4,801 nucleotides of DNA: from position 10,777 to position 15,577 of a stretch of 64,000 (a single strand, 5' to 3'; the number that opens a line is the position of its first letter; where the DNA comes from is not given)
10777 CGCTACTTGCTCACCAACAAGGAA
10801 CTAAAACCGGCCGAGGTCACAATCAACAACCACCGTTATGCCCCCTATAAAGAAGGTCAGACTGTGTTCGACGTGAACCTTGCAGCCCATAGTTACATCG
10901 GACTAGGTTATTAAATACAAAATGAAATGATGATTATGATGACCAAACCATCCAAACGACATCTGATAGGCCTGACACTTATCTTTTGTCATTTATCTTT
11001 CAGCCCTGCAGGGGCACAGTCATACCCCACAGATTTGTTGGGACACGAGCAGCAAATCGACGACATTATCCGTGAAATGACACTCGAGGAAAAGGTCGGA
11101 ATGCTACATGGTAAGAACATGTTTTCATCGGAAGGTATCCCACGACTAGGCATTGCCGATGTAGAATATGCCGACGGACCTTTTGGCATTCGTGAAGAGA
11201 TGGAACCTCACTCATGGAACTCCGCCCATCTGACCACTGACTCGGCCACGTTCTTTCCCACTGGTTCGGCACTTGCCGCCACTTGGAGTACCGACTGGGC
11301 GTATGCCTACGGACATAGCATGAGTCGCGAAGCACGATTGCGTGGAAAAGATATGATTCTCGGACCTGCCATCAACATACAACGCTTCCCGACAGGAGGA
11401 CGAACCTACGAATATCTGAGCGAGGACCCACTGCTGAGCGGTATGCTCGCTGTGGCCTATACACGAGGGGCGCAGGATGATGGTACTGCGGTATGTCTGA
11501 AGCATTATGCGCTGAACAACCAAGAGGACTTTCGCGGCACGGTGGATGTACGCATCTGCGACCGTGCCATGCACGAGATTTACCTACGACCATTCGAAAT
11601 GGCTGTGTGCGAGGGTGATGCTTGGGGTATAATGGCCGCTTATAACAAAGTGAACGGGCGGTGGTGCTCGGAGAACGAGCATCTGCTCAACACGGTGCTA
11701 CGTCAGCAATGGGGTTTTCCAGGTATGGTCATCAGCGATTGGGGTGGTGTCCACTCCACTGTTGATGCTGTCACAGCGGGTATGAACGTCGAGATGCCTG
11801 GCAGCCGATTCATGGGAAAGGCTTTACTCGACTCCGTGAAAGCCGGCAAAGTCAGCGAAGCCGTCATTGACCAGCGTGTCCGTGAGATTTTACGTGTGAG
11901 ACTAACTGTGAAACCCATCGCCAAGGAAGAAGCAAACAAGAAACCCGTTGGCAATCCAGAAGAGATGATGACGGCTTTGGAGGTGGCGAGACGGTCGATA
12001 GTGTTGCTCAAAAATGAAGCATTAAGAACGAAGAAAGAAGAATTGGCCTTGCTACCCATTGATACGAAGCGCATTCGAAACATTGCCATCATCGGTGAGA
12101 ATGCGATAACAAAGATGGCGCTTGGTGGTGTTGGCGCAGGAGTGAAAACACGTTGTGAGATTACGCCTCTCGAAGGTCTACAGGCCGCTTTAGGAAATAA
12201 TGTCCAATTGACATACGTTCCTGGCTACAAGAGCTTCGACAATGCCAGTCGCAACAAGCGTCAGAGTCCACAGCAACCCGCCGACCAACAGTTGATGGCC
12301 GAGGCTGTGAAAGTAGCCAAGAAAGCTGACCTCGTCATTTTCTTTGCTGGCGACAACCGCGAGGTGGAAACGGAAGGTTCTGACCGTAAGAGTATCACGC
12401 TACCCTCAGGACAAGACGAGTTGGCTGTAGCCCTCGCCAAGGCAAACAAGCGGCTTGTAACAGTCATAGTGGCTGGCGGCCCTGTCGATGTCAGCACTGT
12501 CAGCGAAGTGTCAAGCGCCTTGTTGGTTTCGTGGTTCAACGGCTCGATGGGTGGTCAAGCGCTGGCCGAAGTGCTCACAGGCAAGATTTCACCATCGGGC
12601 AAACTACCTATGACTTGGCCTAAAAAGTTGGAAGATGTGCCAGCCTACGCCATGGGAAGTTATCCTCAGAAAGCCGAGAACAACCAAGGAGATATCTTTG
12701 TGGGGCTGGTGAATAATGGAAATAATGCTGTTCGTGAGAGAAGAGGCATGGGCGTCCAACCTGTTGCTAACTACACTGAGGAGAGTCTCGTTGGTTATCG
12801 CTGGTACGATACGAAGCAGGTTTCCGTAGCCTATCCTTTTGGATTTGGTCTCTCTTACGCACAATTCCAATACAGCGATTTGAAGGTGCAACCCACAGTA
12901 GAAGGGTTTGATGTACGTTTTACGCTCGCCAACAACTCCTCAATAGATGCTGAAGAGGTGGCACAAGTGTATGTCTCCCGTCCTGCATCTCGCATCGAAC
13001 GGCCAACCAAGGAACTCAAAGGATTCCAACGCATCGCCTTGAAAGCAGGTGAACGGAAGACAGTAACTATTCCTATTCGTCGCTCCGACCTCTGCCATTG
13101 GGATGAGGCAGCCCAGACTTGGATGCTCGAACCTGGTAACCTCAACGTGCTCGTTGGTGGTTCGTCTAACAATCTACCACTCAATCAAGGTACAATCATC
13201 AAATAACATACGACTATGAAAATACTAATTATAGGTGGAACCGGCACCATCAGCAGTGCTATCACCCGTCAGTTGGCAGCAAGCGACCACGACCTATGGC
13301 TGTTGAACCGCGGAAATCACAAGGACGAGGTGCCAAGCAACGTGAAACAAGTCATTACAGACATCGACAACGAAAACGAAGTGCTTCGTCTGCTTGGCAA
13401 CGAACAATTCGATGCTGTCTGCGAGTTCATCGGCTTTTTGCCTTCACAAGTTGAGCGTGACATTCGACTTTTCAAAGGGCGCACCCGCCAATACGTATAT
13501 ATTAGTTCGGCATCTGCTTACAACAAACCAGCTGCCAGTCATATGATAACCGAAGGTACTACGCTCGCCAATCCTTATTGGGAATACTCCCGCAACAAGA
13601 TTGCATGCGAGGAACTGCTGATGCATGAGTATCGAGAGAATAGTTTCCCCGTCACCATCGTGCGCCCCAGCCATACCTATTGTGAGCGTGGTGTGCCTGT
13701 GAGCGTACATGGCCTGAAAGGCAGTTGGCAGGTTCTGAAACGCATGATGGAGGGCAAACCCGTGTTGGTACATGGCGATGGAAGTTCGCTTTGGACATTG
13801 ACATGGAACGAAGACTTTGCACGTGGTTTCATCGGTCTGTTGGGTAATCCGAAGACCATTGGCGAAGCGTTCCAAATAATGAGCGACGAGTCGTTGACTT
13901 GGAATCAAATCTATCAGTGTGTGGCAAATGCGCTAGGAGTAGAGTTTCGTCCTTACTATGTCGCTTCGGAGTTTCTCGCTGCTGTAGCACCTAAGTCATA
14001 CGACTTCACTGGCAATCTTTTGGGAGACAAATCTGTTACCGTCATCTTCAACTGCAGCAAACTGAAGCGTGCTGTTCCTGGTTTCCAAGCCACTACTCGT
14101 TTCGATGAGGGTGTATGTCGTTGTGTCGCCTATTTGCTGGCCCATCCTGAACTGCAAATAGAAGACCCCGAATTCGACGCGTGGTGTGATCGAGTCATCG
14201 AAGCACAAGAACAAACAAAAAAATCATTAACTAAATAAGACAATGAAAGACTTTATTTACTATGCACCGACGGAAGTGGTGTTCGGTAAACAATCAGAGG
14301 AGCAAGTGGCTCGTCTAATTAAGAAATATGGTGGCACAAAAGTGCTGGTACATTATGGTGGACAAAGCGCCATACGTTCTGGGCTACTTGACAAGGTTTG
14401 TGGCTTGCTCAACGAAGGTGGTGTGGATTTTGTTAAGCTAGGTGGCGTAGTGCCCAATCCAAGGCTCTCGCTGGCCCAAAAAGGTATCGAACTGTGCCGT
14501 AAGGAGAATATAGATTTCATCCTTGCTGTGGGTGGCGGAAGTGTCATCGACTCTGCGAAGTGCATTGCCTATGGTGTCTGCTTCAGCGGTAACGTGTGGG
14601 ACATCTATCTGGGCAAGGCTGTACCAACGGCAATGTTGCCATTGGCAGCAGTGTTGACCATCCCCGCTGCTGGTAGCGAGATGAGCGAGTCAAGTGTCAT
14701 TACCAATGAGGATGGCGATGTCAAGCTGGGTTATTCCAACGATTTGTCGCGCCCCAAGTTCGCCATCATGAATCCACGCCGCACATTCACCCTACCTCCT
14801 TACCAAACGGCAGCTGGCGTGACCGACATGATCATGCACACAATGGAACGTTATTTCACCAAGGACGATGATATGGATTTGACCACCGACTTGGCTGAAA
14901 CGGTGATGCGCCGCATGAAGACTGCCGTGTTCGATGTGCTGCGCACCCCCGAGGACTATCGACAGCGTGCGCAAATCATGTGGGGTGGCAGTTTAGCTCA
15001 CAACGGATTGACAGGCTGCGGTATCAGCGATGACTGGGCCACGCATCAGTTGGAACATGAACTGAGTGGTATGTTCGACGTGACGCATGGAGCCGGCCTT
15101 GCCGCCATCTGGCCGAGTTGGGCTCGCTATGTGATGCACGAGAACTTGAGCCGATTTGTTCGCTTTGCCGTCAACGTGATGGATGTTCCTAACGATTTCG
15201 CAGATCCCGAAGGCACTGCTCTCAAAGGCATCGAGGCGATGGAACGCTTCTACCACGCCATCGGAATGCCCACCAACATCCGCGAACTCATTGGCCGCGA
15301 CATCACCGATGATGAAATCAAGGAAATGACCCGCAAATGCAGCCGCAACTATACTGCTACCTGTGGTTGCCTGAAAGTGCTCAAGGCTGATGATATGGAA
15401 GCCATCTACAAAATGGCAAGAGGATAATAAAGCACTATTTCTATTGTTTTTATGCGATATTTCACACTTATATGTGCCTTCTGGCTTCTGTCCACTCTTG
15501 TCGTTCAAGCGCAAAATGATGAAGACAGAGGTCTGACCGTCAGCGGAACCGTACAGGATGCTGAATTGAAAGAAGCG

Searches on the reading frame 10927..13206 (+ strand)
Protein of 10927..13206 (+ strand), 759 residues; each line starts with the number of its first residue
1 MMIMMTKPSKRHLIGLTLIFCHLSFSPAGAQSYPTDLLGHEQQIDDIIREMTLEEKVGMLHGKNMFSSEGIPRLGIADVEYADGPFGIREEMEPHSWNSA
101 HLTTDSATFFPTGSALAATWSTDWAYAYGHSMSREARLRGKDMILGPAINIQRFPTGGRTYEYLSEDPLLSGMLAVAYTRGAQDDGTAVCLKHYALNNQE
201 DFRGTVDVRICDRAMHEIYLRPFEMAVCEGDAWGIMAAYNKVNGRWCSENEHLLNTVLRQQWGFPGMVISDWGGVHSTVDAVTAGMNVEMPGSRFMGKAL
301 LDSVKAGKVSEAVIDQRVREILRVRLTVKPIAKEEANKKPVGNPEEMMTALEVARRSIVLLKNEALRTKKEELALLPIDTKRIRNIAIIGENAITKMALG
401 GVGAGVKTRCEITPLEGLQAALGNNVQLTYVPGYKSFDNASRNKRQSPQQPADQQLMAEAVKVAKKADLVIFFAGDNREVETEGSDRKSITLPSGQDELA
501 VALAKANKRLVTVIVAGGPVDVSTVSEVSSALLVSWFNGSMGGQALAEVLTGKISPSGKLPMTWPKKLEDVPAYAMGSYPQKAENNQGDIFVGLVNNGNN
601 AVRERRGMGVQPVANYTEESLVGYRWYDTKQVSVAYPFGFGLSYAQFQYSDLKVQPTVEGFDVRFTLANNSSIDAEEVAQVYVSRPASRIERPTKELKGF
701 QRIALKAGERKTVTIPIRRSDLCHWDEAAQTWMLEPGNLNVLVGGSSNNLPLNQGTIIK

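Call 65: search_protein_families(library=pfam, proteins=[window:10927-13206:+])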
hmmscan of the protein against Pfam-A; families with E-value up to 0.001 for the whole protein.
window:10927-13206:+ (759 aa): 3 families
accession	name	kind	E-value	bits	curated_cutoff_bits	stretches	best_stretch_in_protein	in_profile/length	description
PF01915.27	Glyco_hydro_3_C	-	2.9e-51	174.7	31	1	358-644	1-200/200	Glycosyl hydrolase family 3 C-terminal domain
PF00933.27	Glyco_hydro_3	-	1.8e-35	123.3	27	1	106-324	81-316/316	Glycosyl hydrolase family 3 N terminal domain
PF14310.12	Fn3-like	-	3e-26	91.8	25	1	677-747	1-71/71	Fibronectin type III-like domain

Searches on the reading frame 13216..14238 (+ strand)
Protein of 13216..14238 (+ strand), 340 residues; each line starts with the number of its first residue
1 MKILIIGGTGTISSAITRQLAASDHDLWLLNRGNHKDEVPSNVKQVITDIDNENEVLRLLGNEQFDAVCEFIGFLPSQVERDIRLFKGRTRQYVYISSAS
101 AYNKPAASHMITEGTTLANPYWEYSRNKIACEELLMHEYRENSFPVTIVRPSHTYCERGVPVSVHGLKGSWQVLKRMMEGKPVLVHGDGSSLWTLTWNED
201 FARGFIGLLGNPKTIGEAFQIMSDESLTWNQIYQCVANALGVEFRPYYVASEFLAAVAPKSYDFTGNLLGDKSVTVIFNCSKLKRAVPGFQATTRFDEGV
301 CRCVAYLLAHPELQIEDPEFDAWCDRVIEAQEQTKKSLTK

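Call 12: search_protein_families(library=pfam, proteins=[window:13216-14238:+])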
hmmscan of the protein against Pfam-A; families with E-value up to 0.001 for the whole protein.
window:13216-14238:+ (340 aa): 5 families
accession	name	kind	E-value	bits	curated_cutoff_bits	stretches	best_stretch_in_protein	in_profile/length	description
PF01370.27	Epimerase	-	5.1e-22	78.9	20.9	1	3-219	1-237/240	NAD dependent epimerase/dehydratase family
PF16363.11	GDP_Man_Dehyd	-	1.7e-06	28.2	27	0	91-300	122-329/332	GDP-mannose 4,6 dehydratase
PF13460.12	NAD_binding_10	-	8.8e-05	22.9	27.2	1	7-155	1-147/184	NAD(P)H-binding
PF07993.18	NAD_binding_4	-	0.00011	21.8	20.1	0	92-158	131-210/258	Male sterility protein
PF04321.23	RmlD_sub_bind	-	0.00012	21.7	27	0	1-68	1-55/287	RmlD substrate binding domain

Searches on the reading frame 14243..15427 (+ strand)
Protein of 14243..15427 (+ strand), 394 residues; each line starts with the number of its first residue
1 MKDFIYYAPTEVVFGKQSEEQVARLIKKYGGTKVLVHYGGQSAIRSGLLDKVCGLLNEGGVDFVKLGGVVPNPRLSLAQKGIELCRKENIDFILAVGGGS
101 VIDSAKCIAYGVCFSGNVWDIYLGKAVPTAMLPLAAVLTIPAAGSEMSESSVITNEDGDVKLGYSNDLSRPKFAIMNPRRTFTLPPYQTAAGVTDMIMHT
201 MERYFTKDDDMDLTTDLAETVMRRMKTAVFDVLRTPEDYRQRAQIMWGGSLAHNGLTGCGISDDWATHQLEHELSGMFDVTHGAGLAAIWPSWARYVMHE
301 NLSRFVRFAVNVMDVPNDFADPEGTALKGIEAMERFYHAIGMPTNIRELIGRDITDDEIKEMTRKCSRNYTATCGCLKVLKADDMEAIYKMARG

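Call 12: search_protein_families(library=pfam, proteins=[window:14243-15427:+])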
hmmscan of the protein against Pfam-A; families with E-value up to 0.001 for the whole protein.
window:14243-15427:+ (394 aa): 3 families
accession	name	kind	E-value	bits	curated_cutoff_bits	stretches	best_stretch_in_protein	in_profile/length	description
PF00465.25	Fe-ADH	-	1.2e-43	149.1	31.3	1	9-178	1-168/168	Iron-containing alcohol dehydrogenase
PF25137.1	ADH_Fe_C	-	8e-23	81.6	27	1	189-392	1-193/194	Fe-containing alcohol dehydrogenase family, C-terminal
PF13685.12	Fe-ADH_2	-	8.7e-08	32.7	28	1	15-110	3-95/149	Iron-containing alcohol dehydrogenase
